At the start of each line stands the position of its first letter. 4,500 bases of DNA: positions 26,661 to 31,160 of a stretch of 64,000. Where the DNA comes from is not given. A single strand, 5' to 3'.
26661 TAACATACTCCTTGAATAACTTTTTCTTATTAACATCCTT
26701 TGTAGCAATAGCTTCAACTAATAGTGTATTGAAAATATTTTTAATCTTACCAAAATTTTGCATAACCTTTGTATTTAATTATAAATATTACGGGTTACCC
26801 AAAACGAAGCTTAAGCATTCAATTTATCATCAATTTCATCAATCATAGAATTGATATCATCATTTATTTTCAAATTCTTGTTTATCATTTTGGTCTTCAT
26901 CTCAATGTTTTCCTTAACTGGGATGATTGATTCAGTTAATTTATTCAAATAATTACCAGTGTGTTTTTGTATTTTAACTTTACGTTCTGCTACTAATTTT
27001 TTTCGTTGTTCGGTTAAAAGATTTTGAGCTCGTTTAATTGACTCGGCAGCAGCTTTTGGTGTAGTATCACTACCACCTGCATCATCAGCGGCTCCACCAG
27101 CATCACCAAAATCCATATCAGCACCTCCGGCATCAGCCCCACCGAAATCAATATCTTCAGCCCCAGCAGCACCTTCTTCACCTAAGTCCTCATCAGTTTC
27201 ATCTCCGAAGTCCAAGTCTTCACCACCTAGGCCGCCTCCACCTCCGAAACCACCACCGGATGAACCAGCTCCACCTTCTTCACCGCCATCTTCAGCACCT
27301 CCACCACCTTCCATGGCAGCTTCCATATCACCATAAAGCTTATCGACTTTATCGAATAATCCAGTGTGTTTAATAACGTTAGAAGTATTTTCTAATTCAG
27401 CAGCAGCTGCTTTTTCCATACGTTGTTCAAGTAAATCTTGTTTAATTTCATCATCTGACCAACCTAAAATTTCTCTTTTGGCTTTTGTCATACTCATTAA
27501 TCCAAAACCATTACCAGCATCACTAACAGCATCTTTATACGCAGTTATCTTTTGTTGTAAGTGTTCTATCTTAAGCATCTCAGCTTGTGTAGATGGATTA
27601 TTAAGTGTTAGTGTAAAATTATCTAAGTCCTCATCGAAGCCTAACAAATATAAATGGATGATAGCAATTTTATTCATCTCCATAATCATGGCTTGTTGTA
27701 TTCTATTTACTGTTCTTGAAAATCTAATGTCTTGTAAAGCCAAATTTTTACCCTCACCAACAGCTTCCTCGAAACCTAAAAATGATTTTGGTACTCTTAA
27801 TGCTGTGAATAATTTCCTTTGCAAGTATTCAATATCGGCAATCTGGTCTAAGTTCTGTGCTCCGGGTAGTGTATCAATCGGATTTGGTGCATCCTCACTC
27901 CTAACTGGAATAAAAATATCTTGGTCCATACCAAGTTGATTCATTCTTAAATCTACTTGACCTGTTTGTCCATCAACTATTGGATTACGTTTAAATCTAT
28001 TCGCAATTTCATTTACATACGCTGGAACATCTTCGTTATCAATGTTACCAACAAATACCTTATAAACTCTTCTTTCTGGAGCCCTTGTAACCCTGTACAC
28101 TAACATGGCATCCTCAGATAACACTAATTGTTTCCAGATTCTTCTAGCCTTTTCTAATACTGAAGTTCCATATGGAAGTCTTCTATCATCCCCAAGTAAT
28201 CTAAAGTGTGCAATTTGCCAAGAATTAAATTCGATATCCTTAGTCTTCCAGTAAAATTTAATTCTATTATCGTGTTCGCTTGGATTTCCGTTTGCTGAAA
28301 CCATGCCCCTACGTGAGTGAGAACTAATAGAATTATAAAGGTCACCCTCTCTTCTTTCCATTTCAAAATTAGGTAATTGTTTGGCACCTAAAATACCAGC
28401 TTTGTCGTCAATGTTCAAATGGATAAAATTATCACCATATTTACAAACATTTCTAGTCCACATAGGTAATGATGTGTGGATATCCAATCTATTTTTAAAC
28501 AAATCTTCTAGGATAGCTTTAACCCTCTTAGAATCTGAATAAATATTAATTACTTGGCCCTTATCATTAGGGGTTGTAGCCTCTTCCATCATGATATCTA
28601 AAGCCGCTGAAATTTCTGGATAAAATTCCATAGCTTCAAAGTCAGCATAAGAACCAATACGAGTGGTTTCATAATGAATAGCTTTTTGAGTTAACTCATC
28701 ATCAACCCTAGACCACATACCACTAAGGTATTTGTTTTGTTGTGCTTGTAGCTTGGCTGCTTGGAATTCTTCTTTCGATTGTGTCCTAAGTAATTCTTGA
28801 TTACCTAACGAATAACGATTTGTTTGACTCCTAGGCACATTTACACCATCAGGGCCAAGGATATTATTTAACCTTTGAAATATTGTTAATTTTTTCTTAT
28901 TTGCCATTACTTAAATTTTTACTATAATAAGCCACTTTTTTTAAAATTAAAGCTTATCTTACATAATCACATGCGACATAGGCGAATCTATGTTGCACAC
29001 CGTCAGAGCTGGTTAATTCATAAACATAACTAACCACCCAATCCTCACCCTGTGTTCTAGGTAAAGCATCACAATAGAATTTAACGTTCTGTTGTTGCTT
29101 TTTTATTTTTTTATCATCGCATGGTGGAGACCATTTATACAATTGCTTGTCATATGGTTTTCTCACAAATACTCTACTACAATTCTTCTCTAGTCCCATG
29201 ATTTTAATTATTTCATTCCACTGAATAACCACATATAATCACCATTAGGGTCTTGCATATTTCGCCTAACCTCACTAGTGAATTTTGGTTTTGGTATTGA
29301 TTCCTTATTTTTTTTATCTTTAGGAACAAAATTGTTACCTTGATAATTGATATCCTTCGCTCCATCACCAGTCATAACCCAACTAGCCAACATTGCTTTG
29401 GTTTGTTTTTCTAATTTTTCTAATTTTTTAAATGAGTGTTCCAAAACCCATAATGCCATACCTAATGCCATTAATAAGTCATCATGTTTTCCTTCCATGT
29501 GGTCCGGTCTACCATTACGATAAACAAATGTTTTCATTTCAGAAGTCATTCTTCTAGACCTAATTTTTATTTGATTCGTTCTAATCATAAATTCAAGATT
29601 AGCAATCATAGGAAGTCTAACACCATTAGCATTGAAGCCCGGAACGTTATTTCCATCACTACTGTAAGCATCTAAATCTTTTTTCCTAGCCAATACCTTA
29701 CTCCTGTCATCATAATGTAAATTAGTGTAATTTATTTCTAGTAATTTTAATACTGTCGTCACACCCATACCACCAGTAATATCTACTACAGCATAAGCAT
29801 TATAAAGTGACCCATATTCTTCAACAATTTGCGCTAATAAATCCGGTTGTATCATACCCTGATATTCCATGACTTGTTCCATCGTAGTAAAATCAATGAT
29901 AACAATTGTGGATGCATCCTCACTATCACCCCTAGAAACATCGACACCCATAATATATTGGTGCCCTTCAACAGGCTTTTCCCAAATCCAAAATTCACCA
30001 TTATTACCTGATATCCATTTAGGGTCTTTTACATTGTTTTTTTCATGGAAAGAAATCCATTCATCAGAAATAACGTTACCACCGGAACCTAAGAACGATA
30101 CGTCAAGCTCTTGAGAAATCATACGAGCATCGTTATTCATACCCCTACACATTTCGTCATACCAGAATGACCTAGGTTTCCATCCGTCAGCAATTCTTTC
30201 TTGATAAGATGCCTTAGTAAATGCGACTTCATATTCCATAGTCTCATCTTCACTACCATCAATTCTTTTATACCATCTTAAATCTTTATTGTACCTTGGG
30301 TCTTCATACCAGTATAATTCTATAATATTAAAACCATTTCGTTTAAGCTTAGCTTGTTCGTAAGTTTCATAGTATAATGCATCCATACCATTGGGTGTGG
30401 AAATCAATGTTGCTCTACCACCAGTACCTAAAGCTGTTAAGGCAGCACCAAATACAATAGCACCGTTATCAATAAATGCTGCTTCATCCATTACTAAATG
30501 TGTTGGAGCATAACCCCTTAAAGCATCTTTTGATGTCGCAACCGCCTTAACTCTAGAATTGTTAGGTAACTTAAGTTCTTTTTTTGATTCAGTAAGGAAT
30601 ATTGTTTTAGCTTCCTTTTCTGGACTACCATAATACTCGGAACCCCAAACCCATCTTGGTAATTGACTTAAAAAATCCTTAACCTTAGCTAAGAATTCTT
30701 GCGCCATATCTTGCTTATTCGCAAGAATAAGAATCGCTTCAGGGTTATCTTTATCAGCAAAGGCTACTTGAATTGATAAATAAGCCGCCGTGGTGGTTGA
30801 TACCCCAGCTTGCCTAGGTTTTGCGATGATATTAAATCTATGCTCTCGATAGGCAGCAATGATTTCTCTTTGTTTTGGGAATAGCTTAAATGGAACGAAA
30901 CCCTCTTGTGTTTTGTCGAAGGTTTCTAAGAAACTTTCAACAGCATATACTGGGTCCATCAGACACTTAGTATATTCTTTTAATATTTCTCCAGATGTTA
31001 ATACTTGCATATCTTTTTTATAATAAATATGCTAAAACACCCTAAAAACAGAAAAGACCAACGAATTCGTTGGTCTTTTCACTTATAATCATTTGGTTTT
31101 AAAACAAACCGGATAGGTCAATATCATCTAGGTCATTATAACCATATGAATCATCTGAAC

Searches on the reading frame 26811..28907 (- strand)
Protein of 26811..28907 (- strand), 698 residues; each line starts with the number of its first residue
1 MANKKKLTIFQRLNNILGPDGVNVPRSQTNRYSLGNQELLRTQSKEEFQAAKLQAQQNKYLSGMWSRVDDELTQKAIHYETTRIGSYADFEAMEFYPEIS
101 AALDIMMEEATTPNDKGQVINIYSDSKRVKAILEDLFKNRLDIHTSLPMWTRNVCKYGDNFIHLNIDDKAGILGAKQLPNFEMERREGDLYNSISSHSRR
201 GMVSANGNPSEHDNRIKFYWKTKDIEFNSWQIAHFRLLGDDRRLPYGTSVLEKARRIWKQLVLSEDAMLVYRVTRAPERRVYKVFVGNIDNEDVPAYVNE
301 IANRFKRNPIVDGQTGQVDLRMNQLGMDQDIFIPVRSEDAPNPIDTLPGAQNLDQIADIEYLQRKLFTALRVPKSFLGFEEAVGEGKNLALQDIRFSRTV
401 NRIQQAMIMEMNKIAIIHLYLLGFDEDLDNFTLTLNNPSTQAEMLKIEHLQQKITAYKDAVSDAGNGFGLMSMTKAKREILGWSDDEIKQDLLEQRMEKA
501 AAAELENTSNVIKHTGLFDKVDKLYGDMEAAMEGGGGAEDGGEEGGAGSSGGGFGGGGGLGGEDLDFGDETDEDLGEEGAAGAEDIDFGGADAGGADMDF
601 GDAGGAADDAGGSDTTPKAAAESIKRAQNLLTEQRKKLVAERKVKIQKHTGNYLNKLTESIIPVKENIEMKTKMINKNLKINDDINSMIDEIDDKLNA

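Call 17: search_protein_families(library=phrogs, proteins=[window:26811-28907:-])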
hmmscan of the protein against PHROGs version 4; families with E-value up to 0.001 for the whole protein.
window:26811-28907:- (698 aa): 4 families
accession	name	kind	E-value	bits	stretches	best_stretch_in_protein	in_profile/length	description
phrog_213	-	head and packaging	1.2e-67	229.7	1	45-502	22-501/528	portal protein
phrog_1497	-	head and packaging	1.2e-13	51.8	2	245-420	252-428/549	portal protein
phrog_19480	-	head and packaging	0.00015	21.1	0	224-377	210-343/737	head morphogenesis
phrog_9232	-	head and packaging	0.00063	19.7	0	359-416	310-368/502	portal protein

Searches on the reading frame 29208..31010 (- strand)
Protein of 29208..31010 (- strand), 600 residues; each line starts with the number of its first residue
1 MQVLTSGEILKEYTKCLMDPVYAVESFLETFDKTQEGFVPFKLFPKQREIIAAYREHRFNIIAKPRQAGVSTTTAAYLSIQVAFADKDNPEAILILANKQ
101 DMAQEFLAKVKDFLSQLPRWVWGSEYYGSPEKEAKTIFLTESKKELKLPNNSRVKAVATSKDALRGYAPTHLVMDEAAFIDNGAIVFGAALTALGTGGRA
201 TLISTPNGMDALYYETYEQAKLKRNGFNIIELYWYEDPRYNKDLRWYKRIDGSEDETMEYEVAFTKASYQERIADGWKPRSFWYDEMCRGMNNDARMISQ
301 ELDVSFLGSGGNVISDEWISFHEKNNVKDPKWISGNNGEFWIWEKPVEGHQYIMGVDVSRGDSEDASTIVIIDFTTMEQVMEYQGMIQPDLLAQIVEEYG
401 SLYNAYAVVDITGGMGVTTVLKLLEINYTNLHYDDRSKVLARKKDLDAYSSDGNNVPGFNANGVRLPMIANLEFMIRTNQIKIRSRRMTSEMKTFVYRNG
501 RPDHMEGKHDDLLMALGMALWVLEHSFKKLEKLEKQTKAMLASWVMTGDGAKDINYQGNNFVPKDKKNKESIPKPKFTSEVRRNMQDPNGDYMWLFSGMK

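Call 17: search_protein_families(library=phrogs, proteins=[window:29208-31010:-])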
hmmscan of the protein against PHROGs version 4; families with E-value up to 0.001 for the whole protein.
window:29208-31010:- (600 aa): 8 families
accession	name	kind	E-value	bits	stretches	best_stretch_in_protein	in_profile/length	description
phrog_2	-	head and packaging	4.8e-48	165.5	1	19-555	253-626/807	terminase large subunit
phrog_5989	-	head and packaging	6.2e-31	108.8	1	7-249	108-316/347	terminase large subunit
phrog_7579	-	head and packaging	8.3e-14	52.4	1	45-224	5-165/239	terminase large subunit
phrog_9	-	head and packaging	3e-11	43.9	1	25-222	189-377/812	terminase large subunit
phrog_36964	-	head and packaging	4.8e-10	39.1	0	11-75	34-96/890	terminase large subunit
phrog_24361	-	head and packaging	2.3e-09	38.3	1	382-523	3-138/162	terminase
phrog_38407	-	unknown function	2.5e-09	37.6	1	341-519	171-344/370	-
phrog_26724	-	unknown function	3.4e-05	24.5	1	35-124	27-111/192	-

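Call 18: find_related_loci(query=window:29208-31010:-, collection=viral_contigs, flank=1000)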
Query window:29208-31010:- (600 aa) in viral_contigs; peptide patterns used: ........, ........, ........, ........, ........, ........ (x = any residue, [..] = any of these).
192 stretches matched a pattern; 192 encode a relative of the query (tblastn E <= 1e-3); the best 80 are kept; 80 distinct loci.
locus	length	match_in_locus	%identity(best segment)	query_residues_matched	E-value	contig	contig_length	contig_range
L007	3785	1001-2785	71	3-600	0e+0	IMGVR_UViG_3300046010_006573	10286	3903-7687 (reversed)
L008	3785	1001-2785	71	3-600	0e+0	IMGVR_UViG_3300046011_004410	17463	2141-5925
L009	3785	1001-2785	71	3-600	0e+0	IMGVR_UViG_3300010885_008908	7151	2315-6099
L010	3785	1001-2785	70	3-600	0e+0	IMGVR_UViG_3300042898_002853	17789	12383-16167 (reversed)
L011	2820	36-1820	70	3-600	0e+0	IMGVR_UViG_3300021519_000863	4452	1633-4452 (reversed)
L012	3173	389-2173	70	3-600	0e+0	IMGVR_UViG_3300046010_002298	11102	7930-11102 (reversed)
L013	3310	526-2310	70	3-600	0e+0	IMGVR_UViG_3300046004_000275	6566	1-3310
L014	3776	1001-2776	70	3-600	0e+0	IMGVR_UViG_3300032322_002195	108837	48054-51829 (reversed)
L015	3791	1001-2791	70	1-600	0e+0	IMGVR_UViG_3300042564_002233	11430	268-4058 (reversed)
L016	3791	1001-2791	70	1-600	0e+0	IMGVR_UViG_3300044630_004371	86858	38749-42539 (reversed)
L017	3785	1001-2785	70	3-600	0e+0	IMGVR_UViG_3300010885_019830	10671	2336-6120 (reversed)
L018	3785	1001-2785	70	3-600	0e+0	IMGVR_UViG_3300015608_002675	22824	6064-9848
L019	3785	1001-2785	70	3-600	0e+0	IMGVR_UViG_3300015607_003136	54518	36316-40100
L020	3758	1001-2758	71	3-600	0e+0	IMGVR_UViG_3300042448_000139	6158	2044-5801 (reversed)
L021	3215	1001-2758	71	3-600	0e+0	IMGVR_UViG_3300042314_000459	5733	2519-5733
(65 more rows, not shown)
